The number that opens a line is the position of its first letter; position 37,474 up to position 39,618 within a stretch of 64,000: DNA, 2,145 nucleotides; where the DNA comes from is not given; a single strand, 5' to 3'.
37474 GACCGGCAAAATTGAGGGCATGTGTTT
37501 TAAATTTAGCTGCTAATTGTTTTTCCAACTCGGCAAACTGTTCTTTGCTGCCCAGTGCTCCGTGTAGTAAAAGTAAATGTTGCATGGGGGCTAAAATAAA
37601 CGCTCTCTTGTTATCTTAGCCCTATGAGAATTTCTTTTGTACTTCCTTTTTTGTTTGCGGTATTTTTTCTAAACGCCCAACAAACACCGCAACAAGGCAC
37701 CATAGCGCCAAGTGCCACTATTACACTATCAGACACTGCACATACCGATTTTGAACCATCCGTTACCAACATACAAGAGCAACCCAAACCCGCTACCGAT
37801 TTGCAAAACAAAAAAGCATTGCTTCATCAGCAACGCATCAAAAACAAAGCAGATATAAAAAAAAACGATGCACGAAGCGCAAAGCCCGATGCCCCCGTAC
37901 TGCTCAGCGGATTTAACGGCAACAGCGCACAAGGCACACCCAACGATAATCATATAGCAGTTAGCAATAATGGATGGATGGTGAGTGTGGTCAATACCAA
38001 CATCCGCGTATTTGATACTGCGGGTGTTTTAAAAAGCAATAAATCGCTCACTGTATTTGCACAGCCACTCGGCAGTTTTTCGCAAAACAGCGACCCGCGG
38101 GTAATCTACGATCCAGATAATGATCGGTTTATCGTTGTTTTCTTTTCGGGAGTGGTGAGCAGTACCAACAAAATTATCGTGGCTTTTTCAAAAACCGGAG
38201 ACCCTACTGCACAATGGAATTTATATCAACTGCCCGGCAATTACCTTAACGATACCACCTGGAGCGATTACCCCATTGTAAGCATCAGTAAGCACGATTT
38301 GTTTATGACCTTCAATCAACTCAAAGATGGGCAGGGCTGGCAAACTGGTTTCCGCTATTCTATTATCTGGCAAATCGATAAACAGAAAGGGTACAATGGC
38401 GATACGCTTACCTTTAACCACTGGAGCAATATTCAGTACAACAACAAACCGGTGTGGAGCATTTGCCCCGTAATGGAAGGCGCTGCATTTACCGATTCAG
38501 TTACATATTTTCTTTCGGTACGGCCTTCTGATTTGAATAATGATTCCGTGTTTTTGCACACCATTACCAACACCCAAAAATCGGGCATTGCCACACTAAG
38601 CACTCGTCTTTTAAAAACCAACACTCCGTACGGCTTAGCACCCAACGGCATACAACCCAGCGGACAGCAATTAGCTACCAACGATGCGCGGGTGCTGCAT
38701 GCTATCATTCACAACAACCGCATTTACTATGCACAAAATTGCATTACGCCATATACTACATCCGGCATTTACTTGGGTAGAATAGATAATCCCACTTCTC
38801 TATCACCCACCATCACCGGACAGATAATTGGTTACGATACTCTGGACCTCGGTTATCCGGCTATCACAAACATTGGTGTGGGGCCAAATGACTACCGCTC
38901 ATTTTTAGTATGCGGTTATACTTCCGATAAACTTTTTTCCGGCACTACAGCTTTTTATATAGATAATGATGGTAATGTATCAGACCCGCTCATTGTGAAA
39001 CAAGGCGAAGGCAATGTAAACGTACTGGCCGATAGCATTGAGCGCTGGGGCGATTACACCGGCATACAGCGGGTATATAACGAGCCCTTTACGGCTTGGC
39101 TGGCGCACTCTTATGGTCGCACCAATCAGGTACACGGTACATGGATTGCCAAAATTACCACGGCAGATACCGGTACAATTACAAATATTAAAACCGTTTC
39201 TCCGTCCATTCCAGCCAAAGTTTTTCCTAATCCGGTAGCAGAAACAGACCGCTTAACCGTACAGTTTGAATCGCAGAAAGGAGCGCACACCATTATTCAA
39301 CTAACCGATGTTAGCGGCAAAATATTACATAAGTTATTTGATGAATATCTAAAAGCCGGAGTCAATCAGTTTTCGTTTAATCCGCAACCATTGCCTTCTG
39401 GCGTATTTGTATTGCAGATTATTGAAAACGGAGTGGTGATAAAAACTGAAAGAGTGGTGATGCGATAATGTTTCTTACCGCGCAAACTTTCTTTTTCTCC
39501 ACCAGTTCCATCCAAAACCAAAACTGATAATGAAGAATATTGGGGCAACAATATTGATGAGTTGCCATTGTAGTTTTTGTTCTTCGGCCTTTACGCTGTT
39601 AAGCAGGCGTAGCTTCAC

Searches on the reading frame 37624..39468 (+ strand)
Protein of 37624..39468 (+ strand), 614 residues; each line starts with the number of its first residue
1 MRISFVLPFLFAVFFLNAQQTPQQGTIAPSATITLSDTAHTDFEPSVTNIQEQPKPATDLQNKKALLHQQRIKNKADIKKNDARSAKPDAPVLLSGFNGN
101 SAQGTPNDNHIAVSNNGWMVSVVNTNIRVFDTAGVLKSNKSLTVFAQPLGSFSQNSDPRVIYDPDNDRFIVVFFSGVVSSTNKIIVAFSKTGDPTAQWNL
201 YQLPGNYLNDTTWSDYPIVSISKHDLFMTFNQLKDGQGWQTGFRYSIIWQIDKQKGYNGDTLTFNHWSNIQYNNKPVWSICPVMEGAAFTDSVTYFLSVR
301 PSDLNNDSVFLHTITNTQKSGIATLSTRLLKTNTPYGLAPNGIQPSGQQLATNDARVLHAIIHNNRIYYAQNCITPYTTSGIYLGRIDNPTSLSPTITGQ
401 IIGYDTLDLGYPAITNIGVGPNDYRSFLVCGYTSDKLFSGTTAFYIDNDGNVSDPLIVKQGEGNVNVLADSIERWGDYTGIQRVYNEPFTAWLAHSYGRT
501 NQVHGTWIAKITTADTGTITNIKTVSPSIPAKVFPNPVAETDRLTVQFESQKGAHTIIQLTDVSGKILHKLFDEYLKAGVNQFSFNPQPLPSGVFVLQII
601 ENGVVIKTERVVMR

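Call 58: search_protein_families(library=pfam, proteins=[window:37624-39468:+], max_evalue=0.0001)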
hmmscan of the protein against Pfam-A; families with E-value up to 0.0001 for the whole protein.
window:37624-39468:+ (614 aa): 1 family
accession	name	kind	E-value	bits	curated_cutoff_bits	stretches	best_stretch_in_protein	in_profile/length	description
PF18962.6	Por_Secre_tail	-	5.3e-07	30.3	27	1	533-603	1-66/75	Secretion system C-terminal sorting domain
